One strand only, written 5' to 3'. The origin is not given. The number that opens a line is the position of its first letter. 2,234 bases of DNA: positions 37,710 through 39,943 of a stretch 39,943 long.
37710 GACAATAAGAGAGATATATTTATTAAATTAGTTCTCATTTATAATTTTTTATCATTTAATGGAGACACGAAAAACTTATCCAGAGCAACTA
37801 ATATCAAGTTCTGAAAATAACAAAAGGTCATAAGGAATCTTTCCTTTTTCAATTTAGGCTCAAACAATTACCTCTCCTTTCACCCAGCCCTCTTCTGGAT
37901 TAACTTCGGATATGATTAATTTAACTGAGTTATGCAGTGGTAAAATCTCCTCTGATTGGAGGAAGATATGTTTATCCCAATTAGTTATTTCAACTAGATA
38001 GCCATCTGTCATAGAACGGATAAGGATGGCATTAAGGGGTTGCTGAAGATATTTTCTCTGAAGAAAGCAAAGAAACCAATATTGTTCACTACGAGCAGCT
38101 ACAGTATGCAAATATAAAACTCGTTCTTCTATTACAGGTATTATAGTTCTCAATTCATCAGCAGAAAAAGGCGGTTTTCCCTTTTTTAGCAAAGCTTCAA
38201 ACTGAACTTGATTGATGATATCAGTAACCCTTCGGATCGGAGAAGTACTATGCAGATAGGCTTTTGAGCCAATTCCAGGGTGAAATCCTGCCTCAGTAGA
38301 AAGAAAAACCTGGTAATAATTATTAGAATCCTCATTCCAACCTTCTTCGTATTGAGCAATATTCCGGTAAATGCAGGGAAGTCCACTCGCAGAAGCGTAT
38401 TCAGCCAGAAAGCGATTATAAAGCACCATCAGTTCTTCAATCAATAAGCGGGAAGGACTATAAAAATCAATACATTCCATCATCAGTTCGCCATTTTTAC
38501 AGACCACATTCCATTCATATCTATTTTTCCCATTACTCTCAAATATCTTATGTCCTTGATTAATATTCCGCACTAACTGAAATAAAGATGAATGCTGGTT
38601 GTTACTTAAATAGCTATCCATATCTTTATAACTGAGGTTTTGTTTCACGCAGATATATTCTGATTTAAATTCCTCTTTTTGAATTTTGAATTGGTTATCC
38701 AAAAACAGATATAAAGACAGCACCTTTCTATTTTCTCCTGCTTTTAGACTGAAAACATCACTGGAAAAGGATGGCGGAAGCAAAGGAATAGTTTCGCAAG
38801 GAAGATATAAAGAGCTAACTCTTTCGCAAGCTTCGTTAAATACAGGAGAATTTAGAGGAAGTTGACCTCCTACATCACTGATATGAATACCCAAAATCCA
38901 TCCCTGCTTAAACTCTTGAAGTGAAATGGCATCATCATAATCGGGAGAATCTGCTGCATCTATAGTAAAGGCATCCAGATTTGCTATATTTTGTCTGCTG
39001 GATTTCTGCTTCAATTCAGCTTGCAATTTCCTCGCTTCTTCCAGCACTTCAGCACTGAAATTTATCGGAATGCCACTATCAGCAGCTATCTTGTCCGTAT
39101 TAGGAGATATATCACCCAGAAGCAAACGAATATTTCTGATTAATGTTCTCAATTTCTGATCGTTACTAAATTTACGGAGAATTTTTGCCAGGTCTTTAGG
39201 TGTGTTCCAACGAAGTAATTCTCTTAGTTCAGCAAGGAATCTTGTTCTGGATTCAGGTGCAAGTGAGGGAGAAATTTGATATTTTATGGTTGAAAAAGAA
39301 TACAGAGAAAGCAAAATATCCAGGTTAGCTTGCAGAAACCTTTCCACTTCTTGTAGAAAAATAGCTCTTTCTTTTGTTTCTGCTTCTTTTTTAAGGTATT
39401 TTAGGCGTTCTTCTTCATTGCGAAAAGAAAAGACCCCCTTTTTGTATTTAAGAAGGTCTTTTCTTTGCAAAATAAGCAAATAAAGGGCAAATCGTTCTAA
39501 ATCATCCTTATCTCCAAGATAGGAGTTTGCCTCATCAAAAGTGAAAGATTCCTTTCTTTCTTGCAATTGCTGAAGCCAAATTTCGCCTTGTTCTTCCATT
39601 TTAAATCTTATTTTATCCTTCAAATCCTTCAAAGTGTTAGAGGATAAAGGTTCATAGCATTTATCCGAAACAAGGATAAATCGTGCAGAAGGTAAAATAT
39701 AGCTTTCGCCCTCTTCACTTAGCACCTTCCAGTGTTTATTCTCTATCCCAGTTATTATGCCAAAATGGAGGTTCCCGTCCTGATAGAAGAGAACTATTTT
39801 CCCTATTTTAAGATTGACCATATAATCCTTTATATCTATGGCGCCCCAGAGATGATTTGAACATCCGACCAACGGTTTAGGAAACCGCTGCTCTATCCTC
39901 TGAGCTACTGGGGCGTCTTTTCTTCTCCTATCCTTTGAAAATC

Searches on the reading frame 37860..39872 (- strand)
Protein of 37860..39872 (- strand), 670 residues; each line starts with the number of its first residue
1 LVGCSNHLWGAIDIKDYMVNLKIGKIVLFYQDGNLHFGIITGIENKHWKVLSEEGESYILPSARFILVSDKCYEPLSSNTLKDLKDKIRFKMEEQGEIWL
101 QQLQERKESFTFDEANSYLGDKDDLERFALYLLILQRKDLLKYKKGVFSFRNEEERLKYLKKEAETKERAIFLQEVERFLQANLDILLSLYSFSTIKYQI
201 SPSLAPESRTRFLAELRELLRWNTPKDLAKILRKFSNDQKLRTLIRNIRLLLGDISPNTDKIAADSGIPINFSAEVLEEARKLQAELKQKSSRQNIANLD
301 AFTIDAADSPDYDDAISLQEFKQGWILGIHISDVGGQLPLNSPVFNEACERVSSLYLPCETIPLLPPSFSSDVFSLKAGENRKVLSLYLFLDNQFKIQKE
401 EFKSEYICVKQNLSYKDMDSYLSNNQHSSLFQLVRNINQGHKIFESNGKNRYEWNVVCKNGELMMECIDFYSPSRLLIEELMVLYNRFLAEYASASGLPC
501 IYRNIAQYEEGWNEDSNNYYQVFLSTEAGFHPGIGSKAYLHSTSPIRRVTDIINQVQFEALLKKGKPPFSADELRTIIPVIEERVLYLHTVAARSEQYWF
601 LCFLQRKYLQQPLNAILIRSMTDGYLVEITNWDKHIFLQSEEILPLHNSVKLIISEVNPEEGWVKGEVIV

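Call 91: search_protein_families(library=pfam, proteins=[window:37860-39872:-], max_evalue=0.00001)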
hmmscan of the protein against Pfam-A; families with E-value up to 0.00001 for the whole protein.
window:37860-39872:- (670 aa): 1 family
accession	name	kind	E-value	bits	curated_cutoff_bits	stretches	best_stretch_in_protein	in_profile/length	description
PF00773.25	RNB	-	1.3e-51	176.3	29.3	2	293-509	1-231/326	RNB domain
